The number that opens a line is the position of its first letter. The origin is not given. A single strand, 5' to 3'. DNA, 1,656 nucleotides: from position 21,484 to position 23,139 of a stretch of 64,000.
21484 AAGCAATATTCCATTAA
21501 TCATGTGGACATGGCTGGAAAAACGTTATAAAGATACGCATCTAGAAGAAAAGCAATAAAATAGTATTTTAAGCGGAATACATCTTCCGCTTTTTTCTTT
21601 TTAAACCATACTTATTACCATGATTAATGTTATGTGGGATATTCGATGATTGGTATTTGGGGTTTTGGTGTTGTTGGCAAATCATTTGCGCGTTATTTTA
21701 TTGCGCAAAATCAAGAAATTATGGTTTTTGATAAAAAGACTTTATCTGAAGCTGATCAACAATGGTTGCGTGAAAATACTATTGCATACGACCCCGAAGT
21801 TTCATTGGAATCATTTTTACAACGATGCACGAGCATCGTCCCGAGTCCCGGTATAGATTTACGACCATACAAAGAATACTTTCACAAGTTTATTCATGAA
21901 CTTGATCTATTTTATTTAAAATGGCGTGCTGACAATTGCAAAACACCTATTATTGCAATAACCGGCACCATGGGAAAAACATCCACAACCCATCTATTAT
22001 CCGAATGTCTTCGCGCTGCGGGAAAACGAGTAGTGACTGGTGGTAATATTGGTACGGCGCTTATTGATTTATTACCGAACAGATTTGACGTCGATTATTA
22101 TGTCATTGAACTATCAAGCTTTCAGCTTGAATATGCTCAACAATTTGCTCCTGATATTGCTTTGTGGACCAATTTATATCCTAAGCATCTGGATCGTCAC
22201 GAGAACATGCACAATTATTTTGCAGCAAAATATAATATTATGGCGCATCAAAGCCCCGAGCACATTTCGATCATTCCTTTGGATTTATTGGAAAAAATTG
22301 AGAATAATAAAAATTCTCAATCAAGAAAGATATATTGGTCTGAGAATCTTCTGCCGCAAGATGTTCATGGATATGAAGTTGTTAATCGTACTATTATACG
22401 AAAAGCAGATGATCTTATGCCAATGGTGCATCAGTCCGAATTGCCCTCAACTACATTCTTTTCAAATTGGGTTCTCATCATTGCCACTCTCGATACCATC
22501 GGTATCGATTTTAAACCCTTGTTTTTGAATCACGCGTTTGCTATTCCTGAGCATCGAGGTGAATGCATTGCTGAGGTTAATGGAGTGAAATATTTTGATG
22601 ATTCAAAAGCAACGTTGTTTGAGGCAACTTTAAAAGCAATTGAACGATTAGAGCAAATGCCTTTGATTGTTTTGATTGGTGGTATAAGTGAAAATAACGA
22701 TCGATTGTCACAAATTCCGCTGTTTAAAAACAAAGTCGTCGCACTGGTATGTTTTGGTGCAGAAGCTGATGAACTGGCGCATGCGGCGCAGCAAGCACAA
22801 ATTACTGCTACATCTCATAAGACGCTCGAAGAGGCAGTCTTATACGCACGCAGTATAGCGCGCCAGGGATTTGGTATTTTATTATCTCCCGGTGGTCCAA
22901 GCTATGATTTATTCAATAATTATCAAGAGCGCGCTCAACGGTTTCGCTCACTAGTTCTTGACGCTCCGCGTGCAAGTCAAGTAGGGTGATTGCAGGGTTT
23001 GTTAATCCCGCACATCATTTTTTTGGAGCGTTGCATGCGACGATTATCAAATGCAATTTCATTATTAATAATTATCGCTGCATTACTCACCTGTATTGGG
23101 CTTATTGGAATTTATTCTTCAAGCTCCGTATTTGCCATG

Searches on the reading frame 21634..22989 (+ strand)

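Call 25: search_protein_families(library=ncbifam, proteins=[window:21634-22989:+], max_evalue=0.00001)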
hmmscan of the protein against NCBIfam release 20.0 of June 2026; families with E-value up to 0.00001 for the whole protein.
window:21634-22989:+ (451 aa): 14 families
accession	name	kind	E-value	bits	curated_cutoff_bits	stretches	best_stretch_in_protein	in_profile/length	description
TIGR01087.1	murD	equivalog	5e-95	319.2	211.95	1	6-441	2-439/441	UDP-N-acetylmuramoyl-L-alanine--D-glutamate ligase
NF053647.1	pMurD2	equivalog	4.4e-18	65.4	550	1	8-205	5-206/405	pseudomurein biosynthesis peptide ligase pMurD2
TIGR01143.1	murF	subfamily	2.5e-17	62.9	288.6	1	97-349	67-332/418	UDP-N-acetylmuramoyl-tripeptide--D-alanyl-D-alanine ligase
NF053646.1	pMurD1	equivalog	6.6e-15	54.7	610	1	100-357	105-366/465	pseudomurein biosynthesis peptide ligase pMurD1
TIGR01085.1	murE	subfamily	7.1e-15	54.9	257.3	1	152-234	155-239/472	UDP-N-acetylmuramyl-tripeptide synthetase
NF008896.0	PRK11929.1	equivalog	2.2e-14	52.2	1023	1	153-255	180-287/965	bifunctional UDP-N-acetylmuramoyl-L-alanyl-D-glutamate--2,6-diaminopimelate ligase MurE/UDP-N-acetylmuramoyl-tripeptide--D-alanyl-D-alanine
NF001126.0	PRK00139.1-4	equivalog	5e-14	51.7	373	1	152-234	171-255/486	UDP-N-acetylmuramoyl-L-alanyl-D-glutamate--2,6-diaminopimelate ligase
NF001124.0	PRK00139.1-2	equivalog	5.8e-14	51.7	476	1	152-220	176-247/500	UDP-N-acetylmuramoyl-L-alanyl-D-glutamate--2,6-diaminopimelate ligase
NF053645.1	pMurC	equivalog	5.7e-13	48.4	560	1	5-209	3-216/492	pseudomurein biosynthesis peptide ligase pMurC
TIGR01082.1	murC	equivalog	3.9e-11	42.7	335.1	1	102-336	98-337/449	UDP-N-acetylmuramate--L-alanine ligase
NF001123.0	PRK00139.1-1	equivalog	1.6e-09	37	586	0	153-214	175-237/493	UDP-N-acetylmuramoyl-L-alanyl-D-glutamate--2,6-diaminopimelate ligase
NF008041.0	PRK10773.1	equivalog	1.2e-08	34.2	551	1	97-234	93-237/453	UDP-N-acetylmuramoyl-tripeptide--D-alanyl-D-alanine ligase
NF033197.0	F430_CfbE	equivalog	5.7e-08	32.1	250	1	87-133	82-128/430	coenzyme F430 synthase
TIGR02068.2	cya_phycin_syn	equivalog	3.7e-06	25.2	850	1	100-133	475-508/862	cyanophycin synthetase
